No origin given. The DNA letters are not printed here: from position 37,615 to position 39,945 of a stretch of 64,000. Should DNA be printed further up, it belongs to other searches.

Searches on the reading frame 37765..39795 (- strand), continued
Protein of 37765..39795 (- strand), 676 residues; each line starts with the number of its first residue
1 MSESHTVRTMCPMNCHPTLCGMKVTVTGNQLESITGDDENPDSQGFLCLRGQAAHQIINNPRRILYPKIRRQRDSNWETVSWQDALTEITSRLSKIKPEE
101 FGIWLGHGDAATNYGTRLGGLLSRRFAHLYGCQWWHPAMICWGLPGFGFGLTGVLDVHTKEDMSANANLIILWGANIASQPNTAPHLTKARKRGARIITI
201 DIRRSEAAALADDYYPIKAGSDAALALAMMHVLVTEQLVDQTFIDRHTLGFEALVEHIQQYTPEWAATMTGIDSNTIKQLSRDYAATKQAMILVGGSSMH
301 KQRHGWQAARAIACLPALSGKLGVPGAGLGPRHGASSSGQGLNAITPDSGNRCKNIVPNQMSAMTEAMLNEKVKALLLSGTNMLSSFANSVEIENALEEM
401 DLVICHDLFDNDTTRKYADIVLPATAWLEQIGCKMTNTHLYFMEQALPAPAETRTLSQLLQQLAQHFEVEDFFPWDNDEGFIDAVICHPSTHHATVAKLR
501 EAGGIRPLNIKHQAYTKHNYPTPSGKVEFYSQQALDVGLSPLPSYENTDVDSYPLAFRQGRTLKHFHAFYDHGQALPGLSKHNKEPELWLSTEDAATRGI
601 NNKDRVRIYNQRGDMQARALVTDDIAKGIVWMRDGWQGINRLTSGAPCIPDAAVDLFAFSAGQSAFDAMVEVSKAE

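Call 63: fold_search(model_id=the predicted structure, library=pdb)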
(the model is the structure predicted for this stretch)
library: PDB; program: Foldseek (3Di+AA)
matches with E <= 10: 1283; with E <= 0.001: 181
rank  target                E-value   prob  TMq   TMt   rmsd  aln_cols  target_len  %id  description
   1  7vw6_A                1.1e-41  1.00  0.56  0.43  24.9       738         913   22  Cryo-EM Structure of Formate Dehydrogenase 1 from Methylorubrum extorquens AM1 (released 2022-06-01)
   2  1fdi                  2.1e-41  1.00  0.56  0.53  25.0       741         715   25  OXIDIZED FORM OF FORMATE DEHYDROGENASE H FROM E. COLI COMPLEXED WITH THE INHIBITOR NITRITE (released 1997-08-20)
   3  8j83_A                3.0e-41  1.00  0.56  0.43  24.6       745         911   21  Crystal structure of formate dehydrogenase from Methylorubrum extorquens AM1 (released 2023-10-11)
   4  8rqz_C                5.0e-40  1.00  0.55  0.40  25.0       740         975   21  Crystal structure of Molybdenum bispyranopterin guanine dinucleotide formate dehydrogenases ForCE1 from Bacillus subti (released 2025-08-06)
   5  1aa6                  1.4e-39  1.00  0.56  0.54  24.6       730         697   25  REDUCED FORM OF FORMATE DEHYDROGENASE H FROM E. COLI (released 1997-08-20)
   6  7z0t_A                5.1e-39  1.00  0.57  0.54  24.8       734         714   24  Structure of the Escherichia coli formate hydrogenlyase complex (aerobic preparation, composite structure) (released 2022-09-28)
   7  9ktl_A                6.8e-39  1.00  0.54  0.41  24.6       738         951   23  Cryo-EM structure of reduced form of formate dehydrogenase from Rhodobacter aestuarii (RaFDH) with NADH (released 2025-06-18)
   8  2v45                  2.7e-37  1.00  0.55  0.52  24.2       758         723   21  A New Catalytic Mechanism of Periplasmic Nitrate Reductase from Desulfovibrio desulfuricans ATCC 27774 from Crystallogra (released 2008-03-18)
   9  2jio                  6.6e-37  1.00  0.54  0.51  24.5       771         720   20  A New Catalytic Mechanism of Periplasmic Nitrate Reductase from Desulfovibrio desulfuricans ATCC 27774 from Crystallogra (released 2008-03-18)
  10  2nap                  9.3e-37  1.00  0.55  0.52  24.3       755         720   20  DISSIMILATORY NITRATE REDUCTASE (NAP) FROM DESULFOVIBRIO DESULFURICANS (released 1999-09-19)
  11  2v3v                  1.2e-36  1.00  0.55  0.52  24.3       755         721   20  A New Catalytic Mechanism of Periplasmic Nitrate Reductase from Desulfovibrio desulfuricans ATCC 27774 from Crystallogra (released 2008-03-18)
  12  6tg9_A                1.3e-36  1.00  0.56  0.41  24.6       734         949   22  Cryo-EM Structure of NADH reduced form of NAD+-dependent Formate Dehydrogenase from Rhodobacter capsulatus (released 2020-04-22)
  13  5e7o_A                3.2e-36  1.00  0.56  0.44  22.9       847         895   19  Crystal structure of the perchlorate reductase PcrAB mutant W461E of PcrA from Azospira suillum PS (released 2016-03-09)
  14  4ydd_A                4.5e-36  1.00  0.56  0.44  23.4       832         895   20  Crystal structure of the perchlorate reductase PcrAB from Azospira suillum PS (released 2016-03-09)
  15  4ydd_C                5.7e-36  1.00  0.57  0.44  23.3       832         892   19  Crystal structure of the perchlorate reductase PcrAB from Azospira suillum PS (released 2016-03-09)
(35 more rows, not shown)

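Call 74: search_protein_families(library=pfam, alignment_id=A3, max_evalue=0.00001)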
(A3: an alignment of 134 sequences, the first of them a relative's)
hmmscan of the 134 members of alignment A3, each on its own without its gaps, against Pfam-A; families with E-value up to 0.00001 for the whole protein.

A. member 1, L001:392-1378:+ (329 aa): 0 families

B. families by the number of members that match (of 134 scanned): 119 families (the first 25 are shown)
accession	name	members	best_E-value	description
PF05724.17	TPMT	4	2e-63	Thiopurine S-methyltransferase (TPMT)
PF07690.21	MFS_1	4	2.1e-45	Major Facilitator Superfamily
PF12804.13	NTP_transf_3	3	6.8e-10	MobA-like NTP transferase domain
PF00483.29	NTP_transferase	3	2.8e-09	Nucleotidyl transferase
PF01425.27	Amidase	2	5.6e-114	Amidase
PF20254.3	DMFA2_C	2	5.4e-96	N,N-dimethylformamidase beta subunit-like, C-terminal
PF00378.25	ECH_1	2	6.6e-60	Enoyl-CoA hydratase/isomerase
PF00441.29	Acyl-CoA_dh_1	2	8.5e-44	Acyl-CoA dehydrogenase, C-terminal domain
PF04389.22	Peptidase_M28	2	3.5e-43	Peptidase family M28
PF22607.2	FAD_binding-like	2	1.1e-40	FAD binding domain-like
PF02776.23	TPP_enzyme_N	2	2.2e-34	Thiamine pyrophosphate enzyme, N-terminal TPP binding domain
PF02775.26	TPP_enzyme_C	2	8.4e-32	Thiamine pyrophosphate enzyme, C-terminal TPP binding domain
PF00205.28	TPP_enzyme_M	2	5.1e-29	Thiamine pyrophosphate enzyme, central domain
PF04199.19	Cyclase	2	3.5e-23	Putative cyclase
PF02770.24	Acyl-CoA_dh_M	2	1.5e-22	Acyl-CoA dehydrogenase, middle domain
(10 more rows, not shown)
